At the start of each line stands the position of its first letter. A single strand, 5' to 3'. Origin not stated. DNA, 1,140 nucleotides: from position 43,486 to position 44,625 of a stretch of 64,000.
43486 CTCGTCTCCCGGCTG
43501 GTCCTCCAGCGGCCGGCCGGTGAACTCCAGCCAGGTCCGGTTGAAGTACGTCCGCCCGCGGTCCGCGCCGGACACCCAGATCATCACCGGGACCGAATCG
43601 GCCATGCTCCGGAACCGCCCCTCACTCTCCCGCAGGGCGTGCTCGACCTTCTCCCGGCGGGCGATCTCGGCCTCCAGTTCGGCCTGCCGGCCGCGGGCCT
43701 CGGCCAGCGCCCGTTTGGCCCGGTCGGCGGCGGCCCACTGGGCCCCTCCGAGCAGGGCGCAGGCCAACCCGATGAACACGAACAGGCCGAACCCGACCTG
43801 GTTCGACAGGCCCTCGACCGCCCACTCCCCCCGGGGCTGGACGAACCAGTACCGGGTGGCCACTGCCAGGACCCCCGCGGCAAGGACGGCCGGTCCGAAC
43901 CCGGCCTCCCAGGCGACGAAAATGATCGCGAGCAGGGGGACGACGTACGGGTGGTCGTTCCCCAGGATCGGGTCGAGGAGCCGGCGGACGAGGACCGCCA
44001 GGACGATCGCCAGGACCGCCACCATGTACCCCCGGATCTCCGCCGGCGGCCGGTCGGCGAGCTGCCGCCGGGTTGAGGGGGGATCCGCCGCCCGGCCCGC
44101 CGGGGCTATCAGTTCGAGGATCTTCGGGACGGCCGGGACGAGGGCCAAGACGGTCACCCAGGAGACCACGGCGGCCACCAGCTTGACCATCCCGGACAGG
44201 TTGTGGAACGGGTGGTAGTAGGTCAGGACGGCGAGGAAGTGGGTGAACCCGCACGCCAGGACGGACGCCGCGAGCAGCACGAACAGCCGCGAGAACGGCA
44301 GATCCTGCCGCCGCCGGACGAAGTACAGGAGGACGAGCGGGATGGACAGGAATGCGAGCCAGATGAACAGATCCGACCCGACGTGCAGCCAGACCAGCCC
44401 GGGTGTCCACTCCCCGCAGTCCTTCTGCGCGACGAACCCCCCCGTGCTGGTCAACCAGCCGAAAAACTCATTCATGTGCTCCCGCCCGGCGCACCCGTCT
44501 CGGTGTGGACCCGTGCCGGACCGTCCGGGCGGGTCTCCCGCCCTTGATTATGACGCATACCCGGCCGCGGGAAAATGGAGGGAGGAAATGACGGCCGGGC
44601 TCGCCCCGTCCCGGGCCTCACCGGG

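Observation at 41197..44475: Planctomycete histidine kinase with an ETR1-like ethylene-binding domain, coupled to a single-domain response regulator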

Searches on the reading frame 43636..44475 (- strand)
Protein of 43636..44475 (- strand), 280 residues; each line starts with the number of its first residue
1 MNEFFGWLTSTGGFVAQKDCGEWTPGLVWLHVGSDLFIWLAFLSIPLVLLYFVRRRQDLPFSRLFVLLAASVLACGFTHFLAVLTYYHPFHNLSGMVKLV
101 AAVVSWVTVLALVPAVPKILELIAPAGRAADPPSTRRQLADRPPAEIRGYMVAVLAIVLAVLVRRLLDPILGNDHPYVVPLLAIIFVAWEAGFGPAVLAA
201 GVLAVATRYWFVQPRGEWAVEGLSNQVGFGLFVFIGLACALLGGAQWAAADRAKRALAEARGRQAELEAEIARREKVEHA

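Call 9: search_solved_structures(query=window:43684-44475:-, max_evalue=10, show_alignments=3)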
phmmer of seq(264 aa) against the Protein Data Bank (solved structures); distinct sequences matched with E-value up to 10: 1.
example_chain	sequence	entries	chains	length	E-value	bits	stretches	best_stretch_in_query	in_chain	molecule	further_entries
2ksf_A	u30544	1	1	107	0.027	17.3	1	146-242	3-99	Sensor protein kdpD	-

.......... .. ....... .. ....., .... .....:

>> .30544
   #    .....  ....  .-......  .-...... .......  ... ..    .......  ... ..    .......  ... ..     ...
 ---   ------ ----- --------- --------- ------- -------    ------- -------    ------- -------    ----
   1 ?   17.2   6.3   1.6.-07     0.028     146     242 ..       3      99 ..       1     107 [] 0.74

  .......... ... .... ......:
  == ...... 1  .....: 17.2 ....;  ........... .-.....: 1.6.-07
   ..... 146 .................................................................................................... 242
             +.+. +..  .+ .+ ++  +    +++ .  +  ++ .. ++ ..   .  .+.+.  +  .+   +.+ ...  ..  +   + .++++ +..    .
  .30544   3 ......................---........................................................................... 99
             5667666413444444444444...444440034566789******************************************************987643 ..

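Call 41: find_homologous_proteins(query=window:43636-44475:-, max_evalue=1e-10)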
Query seq(280 aa) (280 aa): 8 proteins with E <= 1e-10 among 8000 candidates.
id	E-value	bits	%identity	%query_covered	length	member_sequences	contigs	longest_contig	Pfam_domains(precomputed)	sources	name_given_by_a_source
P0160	1.4e-73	266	50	100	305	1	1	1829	PF13493.12,PF25487.2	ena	-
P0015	6.2e-70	254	56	79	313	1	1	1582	PF13493.12,PF25487.2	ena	-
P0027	1.1e-66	243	48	96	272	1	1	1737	PF13493.12,PF25487.2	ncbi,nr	ncbi:MAG: DUF4118 domain-containing protein, partial [Gemmataceae bacterium]|nr:DUF4118 domain-conta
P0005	4.7e-38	149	48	62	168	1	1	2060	PF25487.2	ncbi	ncbi:MAG: hypothetical protein ACRC33_00850, partial [Gemmataceae bacterium]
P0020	6.1e-37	146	54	45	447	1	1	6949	PF13596.13,PF08447.19,PF13426.14,PF13188.14,PF08448.17,PF00989.32,PF25487.2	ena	-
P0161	4.3e-33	133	53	45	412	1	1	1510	PF02518.32,PF00512.32,PF25487.2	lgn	-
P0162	8.4e-26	109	41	50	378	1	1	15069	PF13581.13,PF02518.32,PF00512.32,PF25487.2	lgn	-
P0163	7.5e-13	67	36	54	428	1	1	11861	PF02518.32,PF00512.32,PF13493.12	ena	-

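Call 50: predict_structure(alignment_id=A2)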
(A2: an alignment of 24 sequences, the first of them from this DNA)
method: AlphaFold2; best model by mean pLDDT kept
length: 280 residues; sequences in the alignment: 24
mean_pLDDT: 89.8   pTM: 0.55
mean pLDDT of the five models: 89.8, 89.4, 88.8, 87.7, 86.9
residues with pLDDT >= 90: 212; 70-90: 48; 50-70: 17; < 50: 3
segments of 3 or more residues with pLDDT < 50: none
pLDDT, mean of each block of 10 residues (from residue 1): 89 90 92 95 93 90 94 96 93 94 94 87 64 53 76 97 97 93 96 96 97 93 93 95 82 84 94 96
secondary structure, 60 per line:
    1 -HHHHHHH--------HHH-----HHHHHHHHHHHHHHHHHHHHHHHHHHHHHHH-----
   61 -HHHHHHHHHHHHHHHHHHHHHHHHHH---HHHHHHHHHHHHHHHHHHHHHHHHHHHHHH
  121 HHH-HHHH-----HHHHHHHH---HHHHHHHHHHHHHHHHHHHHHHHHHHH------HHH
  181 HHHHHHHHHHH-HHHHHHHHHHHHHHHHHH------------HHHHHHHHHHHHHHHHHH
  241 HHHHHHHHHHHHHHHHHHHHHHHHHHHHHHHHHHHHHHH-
elements in order: H2-8 H25-55 H62-87 H91-123 H125-128 H134-141 H145-171 H178-191 H193-210 H223-279

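Call 53: fold_search(model_id=the predicted structure, library=pdb)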
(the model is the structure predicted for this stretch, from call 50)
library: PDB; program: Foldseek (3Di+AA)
matches with E <= 10: 65; with E <= 0.001: 0
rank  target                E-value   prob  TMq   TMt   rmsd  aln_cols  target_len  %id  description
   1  6ko5_A                4.0e-01  0.25  0.17  0.13  24.1       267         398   11  Complex structure of Ghrelin receptor with Fab (released 2020-08-12)
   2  9ojz_J                3.0e+00  0.11  0.19  0.19  19.8       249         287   11  21bin20S complex (NSF-alphaSNAP-2:1 syntaxin-1a:SNAP-25), non-hydrolyzing, class 5 (released 2025-08-06)
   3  7ari_C                3.0e+00  0.06  0.12  0.10  19.0       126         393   16  LolCDE apo structure (released 2021-04-07)
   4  5jjj_A                3.1e+00  0.06  0.16  0.19  14.8       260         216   14  Structure of the SRII/HtrII Complex in P64 space group ("U" shape) (released 2017-02-15)
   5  9gvk_C                3.3e+00  0.10  0.12  0.10  17.1       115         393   16  Cryo-EM structure of endogenous ATP-bound LolCDE with LolD-E171Q mutations in nanodiscs (released 2025-01-08)
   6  9hla_A                3.3e+00  0.08  0.17  0.12  16.4       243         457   12  TRPML1 in complex with compound 9a (released 2025-06-04)
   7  9jrl                  3.3e+00  0.04  0.14  0.11  18.0       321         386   16  outward-open hSLC19A1 + PT523 (released 2025-02-26)
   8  7w7a_B                3.4e+00  0.08  0.12  0.10  16.2       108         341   15  Heme exporter in complex with Mn-containing protoporphyrin IX, Mn-anomalous data (released 2022-06-22)
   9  9olo_K                3.6e+00  0.10  0.19  0.18  21.5       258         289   12  22bin20S complex (NSF-alphaSNAP-2:2 syntaxin-1a:SNAP-25), hydrolyzing, class 19 (released 2025-08-06)
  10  8xx8_B                3.9e+00  0.09  0.22  0.23  14.5       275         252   15  Structure of Glycilhalorhodopsin from Salinarimonas soli (released 2024-10-16)
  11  9hlb_A                3.9e+00  0.08  0.17  0.13  16.5       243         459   12  TRPML1 in complex with compound 10 (released 2025-06-04)
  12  1s8l                  4.1e+00  0.12  0.22  0.27  14.7       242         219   13  Anion-free form of the D85S mutant of bacteriorhodopsin from crystals grown in the presence of halide (released 2004-06-08)
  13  9ekw_A                4.1e+00  0.09  0.19  0.13  16.4       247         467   10  Apo TRPML2 in a closed state (released 2025-06-18)
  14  7w7c_B                4.3e+00  0.08  0.13  0.20  16.1       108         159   15  Heme exporter in the unliganded form (released 2022-06-22)
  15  9hj8_A                4.3e+00  0.08  0.17  0.11  16.2       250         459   12  TRPML1 in complex with compound 5 (released 2025-06-04)
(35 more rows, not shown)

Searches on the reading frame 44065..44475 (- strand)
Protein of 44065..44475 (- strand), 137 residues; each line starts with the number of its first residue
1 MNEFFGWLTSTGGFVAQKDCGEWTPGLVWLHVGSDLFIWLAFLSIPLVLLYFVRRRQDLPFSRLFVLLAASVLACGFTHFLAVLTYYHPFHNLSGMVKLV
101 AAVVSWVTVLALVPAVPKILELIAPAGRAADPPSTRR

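Call 10: find_homologous_proteins(query=window:44065-44475:-, max_evalue=0.001)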
Query seq(137 aa) (137 aa): 13 proteins with E <= 0.001 among 676 candidates.
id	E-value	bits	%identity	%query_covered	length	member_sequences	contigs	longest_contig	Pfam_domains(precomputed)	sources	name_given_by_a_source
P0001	1.9e-46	176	67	87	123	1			PF25487.2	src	-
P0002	5.4e-42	162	57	93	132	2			PF25487.2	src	-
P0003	3.4e-37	146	68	72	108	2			PF25487.2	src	-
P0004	1.2e-35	141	55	87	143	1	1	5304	PF25487.2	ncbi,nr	ncbi:MAG TPA: hypothetical protein VMZ71_06640, partial [Gemmataceae bacterium]|nr:hypothetical prot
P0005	2.4e-34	137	50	100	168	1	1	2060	PF25487.2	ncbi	ncbi:MAG: hypothetical protein ACRC33_00850, partial [Gemmataceae bacterium]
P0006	8.7e-31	125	64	71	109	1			PF25487.2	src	-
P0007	2.5e-26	111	56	72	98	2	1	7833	PF25487.2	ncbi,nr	ncbi:MAG: hypothetical protein K2X87_23630, partial [Gemmataceae bacterium]|nr:hypothetical protein 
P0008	2.9e-24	104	59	60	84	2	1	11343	PF25487.2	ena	-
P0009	1.0e-21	96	47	82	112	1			PF25487.2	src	-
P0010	9.0e-20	90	40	88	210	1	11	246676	PF25487.2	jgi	jgi:hypothetical protein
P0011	1.3e-19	89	40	88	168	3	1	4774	PF25487.2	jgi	jgi:hypothetical protein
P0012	2.6e-18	85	43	77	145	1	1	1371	PF25487.2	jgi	jgi:hypothetical protein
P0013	1.1e-16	80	51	59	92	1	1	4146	PF25487.2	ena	-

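Call 19: find_related_loci(query=A1, collection=genome_contigs, flank=6000)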
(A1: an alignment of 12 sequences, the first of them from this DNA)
Query A1 (137 aa) in genome_contigs; peptide patterns used: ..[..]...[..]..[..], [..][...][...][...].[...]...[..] (x = any residue, [..] = any of these).
598 stretches matched a pattern (row limit reached: there are more); 592 encode a relative of the query (tblastn E <= 1e-3); the best 80 are kept; 80 distinct loci.
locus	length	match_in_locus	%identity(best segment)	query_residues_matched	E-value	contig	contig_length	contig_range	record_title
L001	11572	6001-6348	66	7-122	2e-44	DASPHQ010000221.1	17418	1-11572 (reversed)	MAG TPA_asm: Urbifossiella sp. isolate SMAG_U11960 k141_4318869, whole genome shotgun sequence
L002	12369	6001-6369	56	1-123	2e-41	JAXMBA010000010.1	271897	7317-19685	MAG: Gemmataceae bacterium isolate STL-PLA24 C1.164.fa-10, whole genome shotgun sequence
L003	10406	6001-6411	51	1-137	1e-40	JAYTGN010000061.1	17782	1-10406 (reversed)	MAG: Gemmataceae bacterium isolate GFS_2344 GFS_2344_60, whole genome shotgun sequence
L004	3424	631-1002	49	3-126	5e-39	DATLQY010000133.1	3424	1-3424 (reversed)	MAG TPA_asm: Pirellulales bacterium isolate SMAG_U13890 k141_530798, whole genome shotgun sequence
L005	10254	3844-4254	51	1-137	6e-39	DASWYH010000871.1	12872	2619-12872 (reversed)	MAG TPA_asm: Gemmata sp. isolate SMAG_U3706 k141_234286, whole genome shotgun sequence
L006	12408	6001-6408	47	1-137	9e-39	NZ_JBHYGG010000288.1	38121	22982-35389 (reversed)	MAG: Gemmata sp. isolate SAMS01UC_bin-009 SAMS01UC_bin-009_c77, whole genome shotgun sequence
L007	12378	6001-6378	51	1-126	3e-38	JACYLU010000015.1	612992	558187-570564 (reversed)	MAG: Synechococcales cyanobacterium C42_A2020_086 NODE_22_length_612992_cov_82.501800, whole genome shotgun sequence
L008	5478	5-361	54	5-123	2e-37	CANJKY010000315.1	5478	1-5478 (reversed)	MAG: Gemmataceae bacterium isolate RH-23may17-1329 genome assembly, contig: RH-23may17-C129196, whole genome shotgun seq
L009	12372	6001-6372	49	3-125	2e-35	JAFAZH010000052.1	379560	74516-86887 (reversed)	MAG: Abditibacteriaceae bacterium isolate CP_BM_RX_R8_36 BM_RX_R8_k147_1610791, whole genome shotgun sequence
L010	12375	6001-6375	50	1-125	5e-37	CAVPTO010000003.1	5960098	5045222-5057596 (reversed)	MAG: uncultured Planctomycetota bacterium isolate MFD09671.bin.1.46 genome assembly, contig: contig_14685, whole genome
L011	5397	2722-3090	45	3-125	4e-37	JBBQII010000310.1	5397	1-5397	MAG: Gemmatales bacterium isolate Co_metawrap_823 Cmw_823_k141_5956987_length_5397_cov_6.0000, whole genome shotgun sequ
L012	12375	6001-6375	45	1-125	2e-36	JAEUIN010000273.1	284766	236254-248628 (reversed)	MAG: Planctomycetaceae bacterium isolate new MAG-44 k141_3001677, whole genome shotgun sequence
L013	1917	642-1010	48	3-125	9e-37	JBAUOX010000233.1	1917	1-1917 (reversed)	MAG: Isosphaeraceae bacterium isolate MFD09680_ilm_asm_bin1 k127_218285, whole genome shotgun sequence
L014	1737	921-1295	51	1-127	2e-36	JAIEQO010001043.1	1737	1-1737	MAG: Gemmataceae bacterium isolate co.spades.METABAT.1kb_006 c_000000251009, whole genome shotgun sequence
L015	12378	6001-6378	46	1-126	4e-36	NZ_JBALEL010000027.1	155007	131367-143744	MAG: Nostoc sp. isolate P6236 bin 11 NODE_24_length_155007_cov_35.224469, whole genome shotgun sequence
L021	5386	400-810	48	1-137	6e-36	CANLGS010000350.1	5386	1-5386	MAG: Gemmataceae bacterium isolate TH-Jun18-262 genome assembly, contig: TH-Jun18-C36160, whole genome shotgun sequence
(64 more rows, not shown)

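Call 26: search_protein_families(library=pfam, proteins=[L001:5995-8748:+, L002:6001-8037:+, L003:6001-8481:+, L005:3844-8772:+, L006:6001-9147:+, L008:5-3496:+, L021:400-3726:+, L009:5998-7542:+, L004:625-1812:+], max_evalue=0.00001)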
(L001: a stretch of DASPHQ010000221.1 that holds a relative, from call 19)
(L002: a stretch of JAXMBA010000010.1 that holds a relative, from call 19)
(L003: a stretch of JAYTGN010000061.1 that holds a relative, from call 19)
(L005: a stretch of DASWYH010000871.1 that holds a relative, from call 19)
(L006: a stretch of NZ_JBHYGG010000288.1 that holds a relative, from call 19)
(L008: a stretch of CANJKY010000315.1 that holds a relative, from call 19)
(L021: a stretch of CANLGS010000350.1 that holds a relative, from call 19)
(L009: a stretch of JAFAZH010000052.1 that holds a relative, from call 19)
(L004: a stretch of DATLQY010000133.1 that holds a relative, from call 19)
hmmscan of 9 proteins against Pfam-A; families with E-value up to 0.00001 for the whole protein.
L001:5995-8748:+ (918 aa): 9 families
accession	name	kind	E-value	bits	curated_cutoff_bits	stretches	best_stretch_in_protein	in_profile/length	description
PF08447.18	PAS_3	-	5.3e-44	148.8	25.6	2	456-540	5-88/89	PAS fold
PF25487.1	ETR1_N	-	1.1e-37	128.7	27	1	24-118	3-97/97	Ethylene receptor 1-like, N-terminal domain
PF02518.31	HATPase_c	-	4.1e-25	88.8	26.4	1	807-917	1-109/111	Histidine kinase-, DNA gyrase B-, and HSP90-like ATPase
PF13426.13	PAS_9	-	3.9e-17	62.9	27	1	324-417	11-103/103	PAS domain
PF08448.16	PAS_4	-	1.4e-16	61.1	23.1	1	566-675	2-109/110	PAS fold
PF00989.32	PAS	-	9.5e-16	58.3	22.6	1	560-671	2-113/113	PAS fold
PF13493.11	DUF4118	-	9.2e-15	54.8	28.4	1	142-246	1-105/107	Domain of unknown function (DUF4118)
PF13188.13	PAS_8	-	1.2e-11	44.5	21.8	1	560-613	2-55/65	PAS domain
PF00512.31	HisKA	-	1.5e-10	41.4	26.9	1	700-764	3-64/66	His Kinase A (phospho-acceptor) domain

L002:6001-8037:+ (679 aa): 7 families
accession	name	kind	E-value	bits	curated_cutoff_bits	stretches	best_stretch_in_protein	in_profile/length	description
PF25487.1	ETR1_N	-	7e-34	116.4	27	1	26-120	1-95/97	Ethylene receptor 1-like, N-terminal domain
PF02518.31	HATPase_c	-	1.5e-25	90.3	26.4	1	561-672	1-110/111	Histidine kinase-, DNA gyrase B-, and HSP90-like ATPase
PF08447.18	PAS_3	-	3.1e-20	72.7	25.6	1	310-393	3-88/89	PAS fold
PF08448.16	PAS_4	-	1e-11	45.4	23.1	1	295-402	4-110/110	PAS fold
PF13493.11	DUF4118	-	3.3e-11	43.4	28.4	1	150-254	1-105/107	Domain of unknown function (DUF4118)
PF00512.31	HisKA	-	8.9e-11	42.1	26.9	1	453-518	2-64/66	His Kinase A (phospho-acceptor) domain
PF13426.13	PAS_9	-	7.9e-06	26.5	27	0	297-397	2-101/103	PAS domain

L003:6001-8481:+ (827 aa): 8 families
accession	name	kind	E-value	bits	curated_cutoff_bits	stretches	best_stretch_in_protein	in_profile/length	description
PF25487.1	ETR1_N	-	9.2e-36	122.5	27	1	27-121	1-96/97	Ethylene receptor 1-like, N-terminal domain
PF02518.31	HATPase_c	-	7.9e-25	87.9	26.4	1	693-814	2-109/111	Histidine kinase-, DNA gyrase B-, and HSP90-like ATPase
PF13493.11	DUF4118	-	2.3e-18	66.4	28.4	1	153-259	1-107/107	Domain of unknown function (DUF4118)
PF08448.16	PAS_4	-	3.4e-16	59.9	23.1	1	302-411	1-108/110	PAS fold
PF00512.31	HisKA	-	8.9e-12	45.3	26.9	1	584-648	2-63/66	His Kinase A (phospho-acceptor) domain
PF13188.13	PAS_8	-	2.1e-08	34.2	21.8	0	442-474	2-34/65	PAS domain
PF00989.32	PAS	-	6.2e-08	33.1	22.6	0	297-408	2-113/113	PAS fold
PF12860.13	PAS_7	-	1.3e-06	28.9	27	0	447-474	1-28/115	PAS fold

L005:3844-8772:+ (1643 aa): 10 families
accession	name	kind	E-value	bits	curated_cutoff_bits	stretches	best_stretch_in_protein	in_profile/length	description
PF08448.16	PAS_4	-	1e-90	299.8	23.1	7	974-1084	1-110/110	PAS fold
PF08447.18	PAS_3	-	2e-69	230.4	25.6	4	733-816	2-87/89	PAS fold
PF00989.32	PAS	-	1.3e-67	225.4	22.6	5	710-821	1-113/113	PAS fold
PF13426.13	PAS_9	-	4.1e-51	172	27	3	445-538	8-103/103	PAS domain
PF13188.13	PAS_8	-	3.3e-40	135.1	21.8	0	1221-1275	2-55/65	PAS domain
PF25487.1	ETR1_N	-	5.2e-34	116.8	27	1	28-120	2-95/97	Ethylene receptor 1-like, N-terminal domain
PF02518.31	HATPase_c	-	2.4e-24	86.4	26.4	1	1499-1621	2-110/111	Histidine kinase-, DNA gyrase B-, and HSP90-like ATPase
PF13493.11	DUF4118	-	3.6e-15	56.1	28.4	1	151-255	1-105/107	Domain of unknown function (DUF4118)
PF00512.31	HisKA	-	6.8e-12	45.7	26.9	1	1390-1455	2-64/66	His Kinase A (phospho-acceptor) domain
PF12860.13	PAS_7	-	5.7e-06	26.9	27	0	435-542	2-113/115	PAS fold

L006:6001-9147:+ (1049 aa): 9 families
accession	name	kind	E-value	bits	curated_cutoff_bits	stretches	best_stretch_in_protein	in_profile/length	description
PF08447.18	PAS_3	-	5.3e-51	171.3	25.6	3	486-570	2-88/89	PAS fold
PF08448.16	PAS_4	-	9.6e-45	151.8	23.1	4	723-830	2-109/110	PAS fold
PF00989.32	PAS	-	2.8e-38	130.8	22.6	3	589-701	1-113/113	PAS fold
PF25487.1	ETR1_N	-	1.9e-31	108.6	27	1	27-121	2-97/97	Ethylene receptor 1-like, N-terminal domain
PF13426.13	PAS_9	-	3.6e-29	101.5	27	2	600-703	2-103/103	PAS domain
PF07568.18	HisKA_2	-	5.4e-29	100.5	22.3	1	849-924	1-76/76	Histidine kinase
PF13188.13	PAS_8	-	8.1e-24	83.1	21.8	0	589-647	1-57/65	PAS domain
PF02518.31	HATPase_c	-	1.8e-11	44.9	26.4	1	951-1040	8-110/111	Histidine kinase-, DNA gyrase B-, and HSP90-like ATPase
PF13581.12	HATPase_c_2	-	6.5e-08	33.1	27.4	1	950-1036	33-126/127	Histidine kinase-like ATPase domain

L008:5-3496:+ (1164 aa): 10 families
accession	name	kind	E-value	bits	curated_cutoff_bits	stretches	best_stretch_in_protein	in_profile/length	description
PF08448.16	PAS_4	-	9.9e-50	167.8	23.1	5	280-383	2-110/110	PAS fold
PF08447.18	PAS_3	-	1.5e-44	150.6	25.6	2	417-501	3-88/89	PAS fold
PF25487.1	ETR1_N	-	1.3e-30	106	27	1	24-116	3-95/97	Ethylene receptor 1-like, N-terminal domain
PF00989.32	PAS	-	4.7e-25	88.2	22.6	1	394-505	2-113/113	PAS fold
PF13426.13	PAS_9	-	9.8e-25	87.3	27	1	405-505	3-101/103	PAS domain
PF02518.31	HATPase_c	-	4.8e-24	85.4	26.4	1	1035-1158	1-109/111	Histidine kinase-, DNA gyrase B-, and HSP90-like ATPase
PF13188.13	PAS_8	-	1.1e-18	66.8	21.8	0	393-449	1-56/65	PAS domain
PF13493.11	DUF4118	-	6.1e-17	61.8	28.4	1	144-244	1-101/107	Domain of unknown function (DUF4118)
PF00512.31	HisKA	-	3.1e-10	40.4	26.9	1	927-992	2-64/66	His Kinase A (phospho-acceptor) domain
PF12860.13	PAS_7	-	6.6e-08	33.1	27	0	792-910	1-114/115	PAS fold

L021:400-3726:+ (1109 aa): 10 families
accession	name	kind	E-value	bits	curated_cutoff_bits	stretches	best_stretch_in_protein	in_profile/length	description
PF08448.16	PAS_4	-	1.4e-60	202.7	23.1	4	565-675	1-110/110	PAS fold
PF25487.1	ETR1_N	-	6.1e-35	119.8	27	1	28-120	2-95/97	Ethylene receptor 1-like, N-terminal domain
PF00989.32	PAS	-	1.1e-32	112.8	22.6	2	427-544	1-113/113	PAS fold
PF08447.18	PAS_3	-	1.5e-28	99.3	25.6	2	450-540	2-88/89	PAS fold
PF02518.31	HATPase_c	-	4.9e-25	88.6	26.4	1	964-1085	2-110/111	Histidine kinase-, DNA gyrase B-, and HSP90-like ATPase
PF13426.13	PAS_9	-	3.5e-22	79.1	27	1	576-672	8-103/103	PAS domain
PF13188.13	PAS_8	-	3.9e-21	74.6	21.8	1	686-743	2-58/65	PAS domain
PF13493.11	DUF4118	-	2.6e-16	59.8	28.4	1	151-254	1-104/107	Domain of unknown function (DUF4118)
PF00512.31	HisKA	-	4.2e-11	43.2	26.9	1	855-921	2-65/66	His Kinase A (phospho-acceptor) domain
PF13596.12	PAS_10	-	4.6e-07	30.9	22.1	0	303-413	1-106/106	PAS domain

L009:5998-7542:+ (515 aa): 3 families
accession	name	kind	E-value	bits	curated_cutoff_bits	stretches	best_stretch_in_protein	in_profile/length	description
PF25487.1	ETR1_N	-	1.9e-33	115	27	1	26-122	2-97/97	Ethylene receptor 1-like, N-terminal domain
PF02518.31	HATPase_c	-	1.9e-29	102.8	26.4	1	403-511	1-108/111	Histidine kinase-, DNA gyrase B-, and HSP90-like ATPase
PF00512.31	HisKA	-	1.7e-14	54.1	26.9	1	295-360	2-64/66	His Kinase A (phospho-acceptor) domain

L004:625-1812:+ (396 aa): 3 families
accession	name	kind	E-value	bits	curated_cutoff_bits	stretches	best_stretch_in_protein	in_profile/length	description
PF25487.1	ETR1_N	-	2.2e-37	127.6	27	1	27-122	2-97/97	Ethylene receptor 1-like, N-terminal domain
PF02518.31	HATPase_c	-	4.5e-22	79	26.4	1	279-389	2-108/111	Histidine kinase-, DNA gyrase B-, and HSP90-like ATPase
PF00512.31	HisKA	-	1.1e-12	48.3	26.9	1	171-235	3-64/66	His Kinase A (phospho-acceptor) domain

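Call 30: search_protein_representatives(alignment_id=A1)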
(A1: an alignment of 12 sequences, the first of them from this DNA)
Query: 12 sequences, 124 profile positions. Proteins with E-value up to 0.001 (for the whole library): 9940; up to 1e-10: 7787; up to 1e-30: 3014. The best 150 are listed.
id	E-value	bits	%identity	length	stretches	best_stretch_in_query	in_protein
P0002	7.7e-59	213.5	-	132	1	1-123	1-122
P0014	4.2e-58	211.1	-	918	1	1-123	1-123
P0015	9.8e-56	203.4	-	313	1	1-123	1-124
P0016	1.0e-54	200.2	-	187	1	1-123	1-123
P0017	1.1e-54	200.0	-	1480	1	1-123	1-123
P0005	1.3e-53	196.6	-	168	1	1-123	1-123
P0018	7.2e-53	194.2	-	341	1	3-122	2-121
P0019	3.0e-52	192.2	-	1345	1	1-123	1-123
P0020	3.8e-52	191.8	-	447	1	1-122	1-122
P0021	4.9e-52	191.5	-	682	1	1-123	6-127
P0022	1.2e-51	190.2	-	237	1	1-123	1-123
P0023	1.8e-51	189.6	-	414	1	1-122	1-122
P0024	4.5e-51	188.4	-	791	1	1-122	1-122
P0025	9.0e-51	187.4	-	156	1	1-123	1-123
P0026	1.1e-50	187.2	-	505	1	1-123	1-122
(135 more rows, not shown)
